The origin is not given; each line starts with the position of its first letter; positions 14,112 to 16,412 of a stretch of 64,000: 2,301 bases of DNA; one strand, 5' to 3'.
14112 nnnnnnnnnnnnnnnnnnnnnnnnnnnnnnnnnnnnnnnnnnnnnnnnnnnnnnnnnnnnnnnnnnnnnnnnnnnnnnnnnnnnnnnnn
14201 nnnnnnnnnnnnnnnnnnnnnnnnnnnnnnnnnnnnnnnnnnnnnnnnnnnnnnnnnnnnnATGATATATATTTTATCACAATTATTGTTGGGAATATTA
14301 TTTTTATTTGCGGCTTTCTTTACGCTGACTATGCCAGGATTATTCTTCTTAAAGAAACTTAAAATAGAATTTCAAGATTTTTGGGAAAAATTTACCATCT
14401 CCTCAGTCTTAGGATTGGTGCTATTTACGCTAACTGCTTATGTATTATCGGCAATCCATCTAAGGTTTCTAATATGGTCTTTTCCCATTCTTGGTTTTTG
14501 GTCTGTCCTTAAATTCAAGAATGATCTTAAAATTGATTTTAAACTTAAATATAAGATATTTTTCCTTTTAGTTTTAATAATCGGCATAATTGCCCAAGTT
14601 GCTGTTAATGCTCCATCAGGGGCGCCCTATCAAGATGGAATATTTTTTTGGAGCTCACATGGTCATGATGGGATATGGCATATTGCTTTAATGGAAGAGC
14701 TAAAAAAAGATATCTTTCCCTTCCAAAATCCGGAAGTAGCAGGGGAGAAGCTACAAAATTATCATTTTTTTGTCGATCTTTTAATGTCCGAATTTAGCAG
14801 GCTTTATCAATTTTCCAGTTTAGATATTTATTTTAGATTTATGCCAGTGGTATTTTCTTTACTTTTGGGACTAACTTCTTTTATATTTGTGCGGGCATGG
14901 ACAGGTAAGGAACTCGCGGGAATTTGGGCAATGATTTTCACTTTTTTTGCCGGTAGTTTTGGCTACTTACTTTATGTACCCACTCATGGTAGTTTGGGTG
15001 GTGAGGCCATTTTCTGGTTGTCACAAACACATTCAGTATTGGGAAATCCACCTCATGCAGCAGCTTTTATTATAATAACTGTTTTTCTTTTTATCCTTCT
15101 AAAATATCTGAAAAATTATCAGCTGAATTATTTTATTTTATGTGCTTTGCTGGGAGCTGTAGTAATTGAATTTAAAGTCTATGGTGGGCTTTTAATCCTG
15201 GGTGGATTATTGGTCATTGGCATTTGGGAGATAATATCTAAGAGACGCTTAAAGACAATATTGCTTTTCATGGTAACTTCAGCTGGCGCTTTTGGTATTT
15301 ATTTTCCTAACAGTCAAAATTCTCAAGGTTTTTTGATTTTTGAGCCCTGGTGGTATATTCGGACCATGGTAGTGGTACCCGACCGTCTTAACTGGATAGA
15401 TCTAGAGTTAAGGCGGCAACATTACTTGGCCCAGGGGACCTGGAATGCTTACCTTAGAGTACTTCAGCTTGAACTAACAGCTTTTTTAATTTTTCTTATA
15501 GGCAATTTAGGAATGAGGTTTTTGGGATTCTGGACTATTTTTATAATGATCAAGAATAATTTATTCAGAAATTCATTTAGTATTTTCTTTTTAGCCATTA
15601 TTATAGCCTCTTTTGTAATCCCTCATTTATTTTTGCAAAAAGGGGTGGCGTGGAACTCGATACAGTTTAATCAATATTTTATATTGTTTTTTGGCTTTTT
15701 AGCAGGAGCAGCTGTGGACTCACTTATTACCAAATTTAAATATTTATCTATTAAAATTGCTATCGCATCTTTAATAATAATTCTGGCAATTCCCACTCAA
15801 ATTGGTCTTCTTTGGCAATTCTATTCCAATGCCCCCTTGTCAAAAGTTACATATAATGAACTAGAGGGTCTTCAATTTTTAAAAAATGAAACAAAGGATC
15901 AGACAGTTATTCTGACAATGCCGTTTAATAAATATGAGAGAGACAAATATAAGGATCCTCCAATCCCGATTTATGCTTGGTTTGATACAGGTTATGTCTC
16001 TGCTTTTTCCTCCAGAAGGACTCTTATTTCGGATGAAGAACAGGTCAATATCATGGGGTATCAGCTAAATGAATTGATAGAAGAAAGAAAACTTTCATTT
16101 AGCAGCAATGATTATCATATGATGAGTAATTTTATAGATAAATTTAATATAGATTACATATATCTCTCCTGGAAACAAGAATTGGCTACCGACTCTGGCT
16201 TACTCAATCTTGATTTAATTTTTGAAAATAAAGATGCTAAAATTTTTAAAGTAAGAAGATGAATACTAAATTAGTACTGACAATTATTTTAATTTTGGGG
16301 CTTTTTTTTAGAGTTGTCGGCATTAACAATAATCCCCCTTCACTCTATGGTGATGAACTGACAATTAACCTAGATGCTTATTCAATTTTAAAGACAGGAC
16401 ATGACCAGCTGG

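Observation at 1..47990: Hyper-expanded island of GT-C membrane glycosyltransferase paralogs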

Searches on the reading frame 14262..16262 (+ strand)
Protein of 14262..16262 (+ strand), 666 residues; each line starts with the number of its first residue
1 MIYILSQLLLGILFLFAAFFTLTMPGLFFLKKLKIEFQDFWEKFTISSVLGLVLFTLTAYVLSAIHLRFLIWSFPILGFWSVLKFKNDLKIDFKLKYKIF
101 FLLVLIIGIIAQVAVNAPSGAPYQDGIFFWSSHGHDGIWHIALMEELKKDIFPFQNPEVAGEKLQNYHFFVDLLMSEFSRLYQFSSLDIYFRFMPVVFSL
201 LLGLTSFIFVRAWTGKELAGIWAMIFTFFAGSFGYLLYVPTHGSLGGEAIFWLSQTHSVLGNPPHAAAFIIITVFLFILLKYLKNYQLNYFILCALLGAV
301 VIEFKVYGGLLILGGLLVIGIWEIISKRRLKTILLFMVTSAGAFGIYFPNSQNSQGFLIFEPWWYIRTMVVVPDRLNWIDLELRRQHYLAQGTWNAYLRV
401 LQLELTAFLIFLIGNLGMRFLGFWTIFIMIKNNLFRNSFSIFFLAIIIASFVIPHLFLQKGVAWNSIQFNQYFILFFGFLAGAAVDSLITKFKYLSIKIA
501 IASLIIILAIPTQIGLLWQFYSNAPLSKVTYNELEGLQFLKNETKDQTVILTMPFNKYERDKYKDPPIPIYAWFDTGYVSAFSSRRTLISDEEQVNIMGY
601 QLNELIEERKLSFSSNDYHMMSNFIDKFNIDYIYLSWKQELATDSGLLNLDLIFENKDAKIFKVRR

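Call 4: search_protein_families(library=pfam, proteins=[window:14262-16262:+], max_evalue=0.01)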
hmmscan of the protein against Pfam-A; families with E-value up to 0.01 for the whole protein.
window:14262-16262:+ (666 aa): 0 families

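Call 11: search_protein_families(library=ncbifam, proteins=[window:14262-16262:+], max_evalue=0.01)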
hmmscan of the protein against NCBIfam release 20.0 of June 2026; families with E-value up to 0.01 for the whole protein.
window:14262-16262:+ (666 aa): 0 families

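Call 13: search_solved_structures(query=window:14262-16262:+, max_evalue=10)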
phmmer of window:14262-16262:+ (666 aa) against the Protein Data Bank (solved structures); distinct sequences matched with E-value up to 10: 2.
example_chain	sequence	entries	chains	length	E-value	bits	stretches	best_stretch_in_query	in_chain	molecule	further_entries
3c9h_A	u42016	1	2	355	0.29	12.6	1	26-166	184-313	ABC transporter, substrate binding protein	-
7p01_A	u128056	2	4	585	0.68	11.4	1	121-172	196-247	BaAG2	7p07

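Call 15: find_homologous_proteins(query=window:14262-16262:+, max_evalue=0.00001)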
Query window:14262-16262:+ (666 aa): 709 proteins with E <= 0.00001 among 8000 candidates; the best 120 are listed.
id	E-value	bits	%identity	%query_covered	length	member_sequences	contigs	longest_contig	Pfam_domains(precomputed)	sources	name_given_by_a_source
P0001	0.0e+0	1415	96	100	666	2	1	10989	-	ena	-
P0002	3.0e-297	1006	65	100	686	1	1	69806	-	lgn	-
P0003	2.3e-295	999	67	100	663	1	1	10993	-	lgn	-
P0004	1.9e-294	996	66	100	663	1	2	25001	-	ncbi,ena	-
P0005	1.4e-293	994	67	100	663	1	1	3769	-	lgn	-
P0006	8.8e-293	991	67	98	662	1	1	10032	-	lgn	-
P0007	2.0e-291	986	65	100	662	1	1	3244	-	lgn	-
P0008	2.0e-290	983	67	100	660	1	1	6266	-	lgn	-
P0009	1.2e-289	981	65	99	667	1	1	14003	-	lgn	-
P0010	1.2e-289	980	64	100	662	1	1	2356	-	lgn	-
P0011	2.0e-289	980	66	100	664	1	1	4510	-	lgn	-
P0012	2.9e-289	979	66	100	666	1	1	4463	-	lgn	-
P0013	5.5e-289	978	65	100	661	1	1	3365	-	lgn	-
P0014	1.6e-288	977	64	100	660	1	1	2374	-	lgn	-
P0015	3.0e-288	976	65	99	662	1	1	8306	-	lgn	-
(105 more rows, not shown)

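Call 17: find_related_loci(query=window:14262-16262:+, collection=genome_contigs, flank=10000)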
Query window:14262-16262:+ (666 aa) in genome_contigs; peptide patterns used: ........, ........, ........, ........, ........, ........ (x = any residue, [..] = any of these).
56 stretches matched a pattern; 13 encode a relative of the query (tblastn E <= 1e-3); 13 distinct loci.
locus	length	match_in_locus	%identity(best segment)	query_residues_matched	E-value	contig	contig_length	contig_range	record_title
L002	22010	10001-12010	64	7-665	0e+0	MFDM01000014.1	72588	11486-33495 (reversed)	MAG: Candidatus Daviesbacteria bacterium RIFCSPLOWO2_01_FULL_39_12 rifcsplowo2_01_scaffold_2219, whole genome shotgun se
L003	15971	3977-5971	63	4-666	0e+0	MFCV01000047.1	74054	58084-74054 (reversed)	MAG: Candidatus Daviesbacteria bacterium RIFCSPHIGHO2_02_FULL_36_13 rifcsphigho2_02_scaffold_875, whole genome shotgun s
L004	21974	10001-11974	63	4-665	0e+0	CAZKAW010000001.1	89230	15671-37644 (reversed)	MAG TPA_asm: uncultured Gammaproteobacteria bacterium isolate binchicken_co38_470 genome assembly, contig: NODE_653_leng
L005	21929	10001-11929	65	21-666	0e+0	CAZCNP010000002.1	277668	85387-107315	MAG TPA_asm: uncultured Gammaproteobacteria bacterium isolate binchicken_co38_1123 genome assembly, contig: NODE_94_leng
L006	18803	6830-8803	63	2-665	0e+0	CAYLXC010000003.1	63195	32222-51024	MAG TPA_asm: uncultured Gammaproteobacteria bacterium isolate SRP178908_co2_35 genome assembly, contig: NODE_89_length_6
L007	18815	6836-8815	64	1-666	0e+0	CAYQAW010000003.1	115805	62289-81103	MAG TPA_asm: uncultured Gammaproteobacteria bacterium isolate binchicken_co251_588 genome assembly, contig: NODE_257_len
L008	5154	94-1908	41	42-663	7e-145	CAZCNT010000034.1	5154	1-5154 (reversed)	MAG TPA_asm: uncultured Gammaproteobacteria bacterium isolate SRP050083_co1_418 genome assembly, contig: NODE_9883_lengt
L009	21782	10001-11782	43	42-665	3e-138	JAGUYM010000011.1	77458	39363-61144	MAG: Candidatus Woesebacteria bacterium isolate DeMMO6_63 c_000000051655, whole genome shotgun sequence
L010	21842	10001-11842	41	42-665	5e-137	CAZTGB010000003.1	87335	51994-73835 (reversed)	MAG TPA_asm: uncultured Gammaproteobacteria bacterium isolate SRP090828_co3_120 genome assembly, contig: NODE_14_length_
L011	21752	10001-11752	40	42-665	1e-129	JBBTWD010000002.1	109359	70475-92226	MAG: Patescibacteria group bacterium isolate H43-bin018_1 H43_bin018_1_000000000002, whole genome shotgun sequence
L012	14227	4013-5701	42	90-665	2e-127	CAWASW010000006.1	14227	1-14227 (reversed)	MAG: Candidatus Woesebacteria bacterium isolate MFD02832.bin.1.153 genome assembly, contig: contig_14428, whole genome s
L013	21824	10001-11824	40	42-665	3e-129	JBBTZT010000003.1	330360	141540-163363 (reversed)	MAG: Patescibacteria group bacterium isolate H41-bin064_1 H41_bin064_1_000000000003, whole genome shotgun sequence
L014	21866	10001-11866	40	32-666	6e-128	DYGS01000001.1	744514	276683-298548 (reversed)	MAG TPA_asm: Candidatus Microgenomatus sp. isolate BE2012_5_35_30 Afr_mines_BE2012_3_length_744514_cov_13_281153, whole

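Call 27: predict_structure(alignment_id=A1)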
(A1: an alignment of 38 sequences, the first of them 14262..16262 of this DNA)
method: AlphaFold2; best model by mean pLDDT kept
length: 666 residues; sequences in the alignment: 38
mean_pLDDT: 89.5   pTM: 0.91
mean pLDDT of the five models: 89.5, 89.1, 88.5, 87.4, 84.7
residues with pLDDT >= 90: 419; 70-90: 208; 50-70: 36; < 50: 3
segments of 3 or more residues with pLDDT < 50: none
pLDDT, mean of each block of 10 residues (from residue 1): 91 98 97 91 97 98 95 97 89 88 95 88 91 80 94 92 87 97 96 96 98 97 94 81 72 65 91 98 96 98 92 97 96 98 89 58 73 70 88 86 82 82 91 90 95 69 74 94 94 93 89 80 89 97 95 90 89 90 93 82 89 92 94 94 87 96 92
secondary structure, 60 per line:
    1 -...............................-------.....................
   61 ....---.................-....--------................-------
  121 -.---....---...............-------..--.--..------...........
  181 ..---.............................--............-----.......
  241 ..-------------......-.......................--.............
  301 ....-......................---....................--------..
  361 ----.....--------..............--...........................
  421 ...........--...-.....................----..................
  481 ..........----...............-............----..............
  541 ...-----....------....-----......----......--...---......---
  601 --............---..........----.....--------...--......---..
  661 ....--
elements in order: H2-32 H40-64 H68-84 H86-89 H98-113 E126-129 H133-147 H170-182 H186-214 H217-228 H234-242 H256-261 H263-285 H288-304 H306-327 H331-350 H365-369 H378-391 H394-431 H438-456 H463-490 H495-509 H511-522 E527-530 H531-543 E549-552 H559-562 H570-573 H578-583 E586-588 H592-597 H603-614 H618-627 E632-636 E650-655 E659-664

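Call 46: search_solved_structures(query=A1, max_evalue=10, show_alignments=5)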
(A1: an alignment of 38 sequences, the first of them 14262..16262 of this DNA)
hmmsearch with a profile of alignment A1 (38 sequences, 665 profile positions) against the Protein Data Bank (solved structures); distinct sequences matched with E-value up to 10: 0.

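Call 52: search_protein_families(library=pfam, proteins=[L009:11757-12338:-, L006:11642-12295:+, L003:12914-14398:+, L007:14264-15829:+], max_evalue=1)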
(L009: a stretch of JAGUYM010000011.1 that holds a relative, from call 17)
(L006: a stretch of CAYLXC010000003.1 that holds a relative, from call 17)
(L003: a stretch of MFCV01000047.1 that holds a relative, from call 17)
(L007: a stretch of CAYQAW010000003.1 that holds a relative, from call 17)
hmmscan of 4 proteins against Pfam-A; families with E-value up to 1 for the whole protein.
L009:11757-12338:- (193 aa): 0 families

L006:11642-12295:+ (217 aa): 1 family
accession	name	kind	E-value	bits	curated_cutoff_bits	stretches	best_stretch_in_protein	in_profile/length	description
PF06664.17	WLS-like_TM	-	0.04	13.7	28.3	1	171-215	56-99/247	Wntless-like, transmembrane domain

L003:12914-14398:+ (494 aa): 1 family
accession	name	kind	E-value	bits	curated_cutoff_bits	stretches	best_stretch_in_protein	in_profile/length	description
PF13231.12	PMT_2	-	6.8e-14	52.8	26.1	1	94-256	1-152/160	Dolichyl-phosphate-mannose-protein mannosyltransferase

L007:14264-15829:+ (521 aa): 1 family
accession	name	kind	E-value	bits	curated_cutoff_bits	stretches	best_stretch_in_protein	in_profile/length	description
PF02366.24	PMT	-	8.2e-08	32.5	22.7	1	159-285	84-204/245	Dolichyl-phosphate-mannose-protein mannosyltransferase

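Call 67: search_protein_representatives(alignment_id=A1)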
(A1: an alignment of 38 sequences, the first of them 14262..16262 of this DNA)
Query: 38 sequences, 665 profile positions. Proteins with E-value up to 0.001 (for the whole library): 2017; up to 1e-10: 1467; up to 1e-30: 981. The best 150 are listed.
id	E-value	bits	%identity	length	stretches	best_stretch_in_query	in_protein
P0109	0.0e+00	1023.8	-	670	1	1-664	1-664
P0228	3.3e-248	842.0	-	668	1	1-664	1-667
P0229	3.1e-232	789.2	-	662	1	3-664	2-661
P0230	3.0e-220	749.6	-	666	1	10-664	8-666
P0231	4.2e-210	716.1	-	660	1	9-663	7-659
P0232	6.9e-192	655.9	-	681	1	5-662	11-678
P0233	9.6e-187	638.9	-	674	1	1-663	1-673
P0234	9.7e-185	632.3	-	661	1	12-664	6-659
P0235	2.2e-175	601.3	-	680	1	4-663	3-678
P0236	1.2e-171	589.0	-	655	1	9-664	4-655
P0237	5.0e-171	587.0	-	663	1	4-663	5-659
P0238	5.0e-169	580.3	-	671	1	1-664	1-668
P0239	3.6e-167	574.2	-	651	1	9-663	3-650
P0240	1.5e-166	572.1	-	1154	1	12-663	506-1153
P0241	6.6e-165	566.7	-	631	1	9-663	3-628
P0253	7.6e-156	536.8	-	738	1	19-664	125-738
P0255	2.7e-154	531.7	-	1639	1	11-663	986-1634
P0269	3.1e-144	498.4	-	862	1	5-663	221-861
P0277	8.6e-139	480.4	-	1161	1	9-663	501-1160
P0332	1.3e-111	390.6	-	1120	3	293-664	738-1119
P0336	4.1e-109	382.3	-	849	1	94-663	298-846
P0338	3.4e-108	379.3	-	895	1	98-663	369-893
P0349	6.8e-104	365.1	-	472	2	102-342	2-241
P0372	3.0e-98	346.5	-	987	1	104-664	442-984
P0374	9.4e-98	344.8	-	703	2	6-551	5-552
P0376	4.1e-97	342.7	-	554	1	97-664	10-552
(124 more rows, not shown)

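Call 76: fold_search(model_id=the predicted structure, library=pdb)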
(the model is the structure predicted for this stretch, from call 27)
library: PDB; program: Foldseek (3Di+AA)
matches with E <= 10: 324; with E <= 0.001: 22
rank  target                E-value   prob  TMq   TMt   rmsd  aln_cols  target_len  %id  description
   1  9n9j_I                2.3e-09  1.00  0.47  0.45  12.9       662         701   10  Structure of a GRP94 folding intermediate engaged with a CCDC134- and FKBP11-bound secretory translocon (released 2025-11-19)
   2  6s7t_A                3.3e-09  1.00  0.45  0.43  13.5       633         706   13  Cryo-EM structure of human oligosaccharyltransferase complex OST-B (released 2019-12-18)
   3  8b6l_I                6.5e-09  1.00  0.47  0.46  13.1       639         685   11  Subtomogram average of the human Sec61-TRAP-OSTA-translocon (released 2022-12-07)
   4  7e9s_A                8.9e-09  1.00  0.46  0.37  12.3       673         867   15  Archaeal oligosaccharyltransferase AglB from Archaeoglobus fulgidus in complex with an inhibitory peptide and a dolich (released 2021-09-08)
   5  8pn9_A                2.7e-08  1.00  0.48  0.49  12.6       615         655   11  Structure of human oligosaccharyltransferase OST-A complex bound to NGI-1 (released 2024-05-08)
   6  6ezn_F                5.0e-08  1.00  0.48  0.49  13.0       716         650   12  Cryo-EM structure of the yeast oligosaccharyltransferase (OST) complex (released 2018-01-17)
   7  7zlh_A                5.5e-08  1.00  0.44  0.45  10.3       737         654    9  Cryo-EM structure of C-mannosyltransferase CeDPY19, in apo state, bound to CMT2-Fab and anti-Fab nanobody (released 2023-01-11)
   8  3wak                  5.7e-08  1.00  0.48  0.39  12.9       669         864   15  Crystal structure of the Archaeoglobus fulgidus oligosaccharyltransferase (O29867_ARCFU) in the apo form (released 2013-10-30)
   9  6s7o_A                6.3e-08  1.00  0.47  0.47  13.6       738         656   10  Cryo-EM structure of human oligosaccharyltransferase complex OST-A (released 2019-12-18)
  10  6ftg_5                6.3e-08  1.00  0.47  0.48  13.2       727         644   10  Subtomogram average of OST-containing ribosome-translocon complexes from canine rough microsomal membranes (released 2018-03-21)
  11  8agb_A                7.8e-08  1.00  0.50  0.52  11.6       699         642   11  Structure of yeast oligosaccharylransferase complex with lipid-linked oligosaccharide bound (released 2022-12-07)
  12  7zlg_A                1.2e-07  1.00  0.45  0.45  10.4       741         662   10  Cryo-EM structure of C-mannosyltransferase CeDPY19, in complex with acceptor peptide and bound to CMT2-Fab and anti-Fa (released 2023-01-11)
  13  8agc_A                1.6e-07  1.00  0.48  0.46  13.6       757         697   10  Structure of yeast oligosaccharylransferase complex with lipid-linked oligosaccharide and non-acceptor peptide bound (released 2022-12-07)
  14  5gmy_A                2.1e-07  1.00  0.45  0.37  13.4       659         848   15  Crystal structure of the Archaeoglobus fulgidus oligosaccharyltransferase (O29867_ARCFU) tethered with an acceptor pep (released 2017-02-01)
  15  5ogl_A                2.4e-07  1.00  0.43  0.41  10.6       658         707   14  Structure of bacterial oligosaccharyltransferase PglB in complex with an acceptor peptide and an lipid-linked oligosac (released 2017-10-25)
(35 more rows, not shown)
